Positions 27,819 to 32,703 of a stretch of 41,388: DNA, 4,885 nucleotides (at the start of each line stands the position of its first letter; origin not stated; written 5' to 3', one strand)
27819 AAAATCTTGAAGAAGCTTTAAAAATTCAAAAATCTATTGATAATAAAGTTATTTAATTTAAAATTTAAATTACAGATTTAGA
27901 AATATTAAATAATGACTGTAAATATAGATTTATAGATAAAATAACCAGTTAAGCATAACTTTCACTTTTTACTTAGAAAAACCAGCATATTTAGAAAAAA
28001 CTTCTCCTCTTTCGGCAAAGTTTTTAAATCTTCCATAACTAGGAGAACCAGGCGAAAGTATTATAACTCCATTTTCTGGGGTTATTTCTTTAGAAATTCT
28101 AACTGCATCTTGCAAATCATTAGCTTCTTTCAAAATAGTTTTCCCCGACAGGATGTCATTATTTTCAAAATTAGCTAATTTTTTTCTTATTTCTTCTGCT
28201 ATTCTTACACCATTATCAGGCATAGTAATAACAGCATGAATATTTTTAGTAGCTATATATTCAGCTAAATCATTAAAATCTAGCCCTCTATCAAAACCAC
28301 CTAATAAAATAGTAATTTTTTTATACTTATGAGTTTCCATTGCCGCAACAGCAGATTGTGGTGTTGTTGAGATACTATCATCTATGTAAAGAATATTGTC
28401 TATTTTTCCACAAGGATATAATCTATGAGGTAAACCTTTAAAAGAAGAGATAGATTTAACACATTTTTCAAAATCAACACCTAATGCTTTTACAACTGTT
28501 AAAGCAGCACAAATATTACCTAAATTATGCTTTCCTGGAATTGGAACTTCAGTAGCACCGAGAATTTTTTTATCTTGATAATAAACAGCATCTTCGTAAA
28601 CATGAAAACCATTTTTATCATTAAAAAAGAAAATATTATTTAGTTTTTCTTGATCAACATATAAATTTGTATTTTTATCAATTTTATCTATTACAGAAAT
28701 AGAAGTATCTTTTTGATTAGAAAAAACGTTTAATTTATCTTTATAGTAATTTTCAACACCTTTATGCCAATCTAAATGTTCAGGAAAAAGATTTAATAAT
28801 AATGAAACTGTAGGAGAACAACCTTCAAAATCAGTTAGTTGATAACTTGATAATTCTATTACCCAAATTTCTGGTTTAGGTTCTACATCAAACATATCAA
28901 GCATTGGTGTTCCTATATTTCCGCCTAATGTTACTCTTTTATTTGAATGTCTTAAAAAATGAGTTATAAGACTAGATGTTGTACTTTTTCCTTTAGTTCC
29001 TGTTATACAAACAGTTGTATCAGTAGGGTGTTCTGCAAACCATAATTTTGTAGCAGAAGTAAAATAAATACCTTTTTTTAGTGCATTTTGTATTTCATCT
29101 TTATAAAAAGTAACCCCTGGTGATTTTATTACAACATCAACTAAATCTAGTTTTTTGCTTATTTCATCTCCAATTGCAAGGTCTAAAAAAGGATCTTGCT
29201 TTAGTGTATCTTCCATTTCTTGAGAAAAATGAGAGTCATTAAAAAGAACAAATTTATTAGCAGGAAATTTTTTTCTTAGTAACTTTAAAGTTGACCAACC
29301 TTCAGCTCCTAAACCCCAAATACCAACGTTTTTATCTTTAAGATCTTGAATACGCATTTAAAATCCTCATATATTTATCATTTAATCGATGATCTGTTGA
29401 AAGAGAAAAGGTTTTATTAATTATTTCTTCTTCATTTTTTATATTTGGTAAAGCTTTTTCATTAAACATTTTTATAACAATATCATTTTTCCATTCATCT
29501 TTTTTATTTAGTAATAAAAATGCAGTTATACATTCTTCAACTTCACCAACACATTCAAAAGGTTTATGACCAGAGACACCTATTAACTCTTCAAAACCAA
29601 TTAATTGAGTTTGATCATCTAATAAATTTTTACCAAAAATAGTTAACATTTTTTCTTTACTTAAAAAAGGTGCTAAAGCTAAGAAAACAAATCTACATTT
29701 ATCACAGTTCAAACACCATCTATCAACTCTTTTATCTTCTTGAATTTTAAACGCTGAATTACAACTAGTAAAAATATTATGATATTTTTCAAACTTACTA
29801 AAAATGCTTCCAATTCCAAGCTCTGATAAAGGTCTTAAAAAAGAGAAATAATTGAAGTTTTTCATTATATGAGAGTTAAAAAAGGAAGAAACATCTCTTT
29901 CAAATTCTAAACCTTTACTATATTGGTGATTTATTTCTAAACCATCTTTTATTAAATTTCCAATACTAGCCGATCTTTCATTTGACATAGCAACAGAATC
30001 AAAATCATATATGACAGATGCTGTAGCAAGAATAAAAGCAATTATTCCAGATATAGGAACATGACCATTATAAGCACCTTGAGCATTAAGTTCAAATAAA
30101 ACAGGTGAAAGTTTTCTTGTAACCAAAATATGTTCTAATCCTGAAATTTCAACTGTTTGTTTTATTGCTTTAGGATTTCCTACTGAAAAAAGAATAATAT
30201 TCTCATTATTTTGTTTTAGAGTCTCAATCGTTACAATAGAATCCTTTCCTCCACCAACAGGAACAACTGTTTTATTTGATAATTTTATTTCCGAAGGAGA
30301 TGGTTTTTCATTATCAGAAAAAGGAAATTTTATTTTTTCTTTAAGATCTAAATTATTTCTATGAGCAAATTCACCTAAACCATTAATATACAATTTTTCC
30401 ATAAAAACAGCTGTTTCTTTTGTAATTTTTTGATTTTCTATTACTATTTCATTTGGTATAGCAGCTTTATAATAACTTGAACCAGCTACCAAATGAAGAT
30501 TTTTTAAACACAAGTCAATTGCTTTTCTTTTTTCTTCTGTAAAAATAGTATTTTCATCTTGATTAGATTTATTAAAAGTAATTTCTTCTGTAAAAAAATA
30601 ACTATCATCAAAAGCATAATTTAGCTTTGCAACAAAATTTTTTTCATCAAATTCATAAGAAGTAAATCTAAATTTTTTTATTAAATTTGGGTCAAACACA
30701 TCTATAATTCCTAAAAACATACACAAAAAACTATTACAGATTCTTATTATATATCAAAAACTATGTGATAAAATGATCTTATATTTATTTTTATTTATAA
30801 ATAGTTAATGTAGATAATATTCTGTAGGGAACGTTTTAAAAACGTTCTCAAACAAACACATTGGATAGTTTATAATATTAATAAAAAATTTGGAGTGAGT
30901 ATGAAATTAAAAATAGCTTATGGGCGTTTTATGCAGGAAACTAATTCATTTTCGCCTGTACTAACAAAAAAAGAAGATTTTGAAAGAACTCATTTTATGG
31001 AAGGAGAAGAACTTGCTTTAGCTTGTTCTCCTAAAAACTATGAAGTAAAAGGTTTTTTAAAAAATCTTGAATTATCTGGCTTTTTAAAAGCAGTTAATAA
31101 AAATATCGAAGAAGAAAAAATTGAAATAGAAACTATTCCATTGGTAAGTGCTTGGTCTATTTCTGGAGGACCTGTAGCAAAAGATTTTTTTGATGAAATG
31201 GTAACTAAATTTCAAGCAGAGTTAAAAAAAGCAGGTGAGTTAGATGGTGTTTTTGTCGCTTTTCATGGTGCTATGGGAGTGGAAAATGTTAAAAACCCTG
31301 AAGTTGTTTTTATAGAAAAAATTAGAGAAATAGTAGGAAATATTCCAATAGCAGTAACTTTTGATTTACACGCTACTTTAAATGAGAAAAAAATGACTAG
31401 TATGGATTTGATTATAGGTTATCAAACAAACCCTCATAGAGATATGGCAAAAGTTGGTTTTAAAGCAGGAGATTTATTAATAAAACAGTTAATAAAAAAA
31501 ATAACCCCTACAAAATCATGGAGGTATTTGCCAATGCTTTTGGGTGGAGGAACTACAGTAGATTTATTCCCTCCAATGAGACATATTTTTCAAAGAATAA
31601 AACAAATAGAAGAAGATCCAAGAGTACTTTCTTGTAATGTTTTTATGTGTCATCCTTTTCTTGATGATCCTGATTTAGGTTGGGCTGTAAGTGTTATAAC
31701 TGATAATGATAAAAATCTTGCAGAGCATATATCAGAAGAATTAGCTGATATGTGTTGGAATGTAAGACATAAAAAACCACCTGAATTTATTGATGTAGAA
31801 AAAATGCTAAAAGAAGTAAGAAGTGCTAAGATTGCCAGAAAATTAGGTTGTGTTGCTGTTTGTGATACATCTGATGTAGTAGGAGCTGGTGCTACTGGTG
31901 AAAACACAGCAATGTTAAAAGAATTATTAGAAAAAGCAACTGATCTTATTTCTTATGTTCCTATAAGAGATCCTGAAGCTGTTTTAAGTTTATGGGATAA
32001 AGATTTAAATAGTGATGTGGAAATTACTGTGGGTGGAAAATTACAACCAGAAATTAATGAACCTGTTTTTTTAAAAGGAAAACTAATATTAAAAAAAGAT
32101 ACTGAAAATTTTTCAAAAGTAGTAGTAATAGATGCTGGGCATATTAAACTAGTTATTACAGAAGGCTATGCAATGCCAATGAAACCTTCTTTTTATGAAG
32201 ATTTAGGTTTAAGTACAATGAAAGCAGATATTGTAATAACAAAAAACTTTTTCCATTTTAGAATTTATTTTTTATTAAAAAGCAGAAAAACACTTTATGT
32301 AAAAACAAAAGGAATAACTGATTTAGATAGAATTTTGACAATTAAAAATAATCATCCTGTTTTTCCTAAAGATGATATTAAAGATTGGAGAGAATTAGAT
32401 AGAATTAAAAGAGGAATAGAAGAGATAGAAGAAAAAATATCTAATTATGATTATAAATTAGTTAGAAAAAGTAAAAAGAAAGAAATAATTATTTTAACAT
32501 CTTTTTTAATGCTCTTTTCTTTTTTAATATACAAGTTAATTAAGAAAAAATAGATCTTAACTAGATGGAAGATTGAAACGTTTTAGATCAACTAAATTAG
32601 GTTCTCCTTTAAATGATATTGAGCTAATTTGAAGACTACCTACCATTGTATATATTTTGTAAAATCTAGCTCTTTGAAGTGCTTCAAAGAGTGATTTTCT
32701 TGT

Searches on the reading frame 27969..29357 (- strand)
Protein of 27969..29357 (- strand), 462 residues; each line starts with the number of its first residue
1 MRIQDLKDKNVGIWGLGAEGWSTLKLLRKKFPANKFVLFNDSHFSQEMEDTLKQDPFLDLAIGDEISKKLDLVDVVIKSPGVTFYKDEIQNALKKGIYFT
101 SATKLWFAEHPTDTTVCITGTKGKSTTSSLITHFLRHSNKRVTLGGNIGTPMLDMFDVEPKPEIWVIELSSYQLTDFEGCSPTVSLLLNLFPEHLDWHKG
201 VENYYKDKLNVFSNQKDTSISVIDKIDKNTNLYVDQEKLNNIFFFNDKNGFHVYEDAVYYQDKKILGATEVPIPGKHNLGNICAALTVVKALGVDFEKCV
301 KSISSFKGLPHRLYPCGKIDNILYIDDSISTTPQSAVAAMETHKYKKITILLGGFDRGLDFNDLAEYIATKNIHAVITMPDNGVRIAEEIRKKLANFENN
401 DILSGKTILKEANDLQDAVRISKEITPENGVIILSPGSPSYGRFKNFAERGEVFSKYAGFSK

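Call 53: search_protein_families(library=pfam, proteins=[window:27969-29357:-])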
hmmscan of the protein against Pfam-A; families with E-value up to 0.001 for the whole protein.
window:27969-29357:- (462 aa): 3 families
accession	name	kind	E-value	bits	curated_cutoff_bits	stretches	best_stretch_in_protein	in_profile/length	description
PF08245.18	Mur_ligase_M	-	1.1e-25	91.2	24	1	118-288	1-199/200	Mur ligase middle domain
PF02875.26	Mur_ligase_C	-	3.9e-07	31.4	28.4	1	311-434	1-124/127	Mur ligase, glutamate ligase domain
PF21799.2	MurD-like_N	-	9.7e-07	29.4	27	1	9-98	1-85/88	Mur ligase MurD-like, N-terminal domain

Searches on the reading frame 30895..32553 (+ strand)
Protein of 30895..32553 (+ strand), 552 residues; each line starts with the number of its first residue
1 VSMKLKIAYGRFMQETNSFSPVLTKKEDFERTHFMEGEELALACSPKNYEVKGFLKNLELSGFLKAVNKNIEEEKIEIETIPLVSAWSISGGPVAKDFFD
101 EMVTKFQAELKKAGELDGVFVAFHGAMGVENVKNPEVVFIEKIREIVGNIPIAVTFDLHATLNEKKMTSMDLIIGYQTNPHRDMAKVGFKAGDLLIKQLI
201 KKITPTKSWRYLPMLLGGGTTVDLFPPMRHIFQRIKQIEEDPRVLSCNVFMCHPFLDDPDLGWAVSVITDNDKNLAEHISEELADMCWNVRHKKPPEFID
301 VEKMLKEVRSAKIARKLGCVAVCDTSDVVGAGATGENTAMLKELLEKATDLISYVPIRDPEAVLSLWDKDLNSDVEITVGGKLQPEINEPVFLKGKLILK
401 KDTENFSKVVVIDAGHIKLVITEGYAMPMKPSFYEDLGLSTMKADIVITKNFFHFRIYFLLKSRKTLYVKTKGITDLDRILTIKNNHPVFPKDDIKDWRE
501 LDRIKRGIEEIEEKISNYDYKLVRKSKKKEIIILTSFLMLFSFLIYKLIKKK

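Call 53: search_protein_families(library=pfam, proteins=[window:30895-32553:+])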
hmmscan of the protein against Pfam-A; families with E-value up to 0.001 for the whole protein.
window:30895-32553:+ (552 aa): 2 families
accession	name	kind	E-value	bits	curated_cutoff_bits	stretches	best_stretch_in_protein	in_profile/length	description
PF07364.17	DUF1485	-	6.1e-73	246.1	22.8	1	6-307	1-288/290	Metallopeptidase family M81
PF07171.17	MlrC_C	-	1e-24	88.2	27.2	1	323-478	2-170/178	MlrC C-terminus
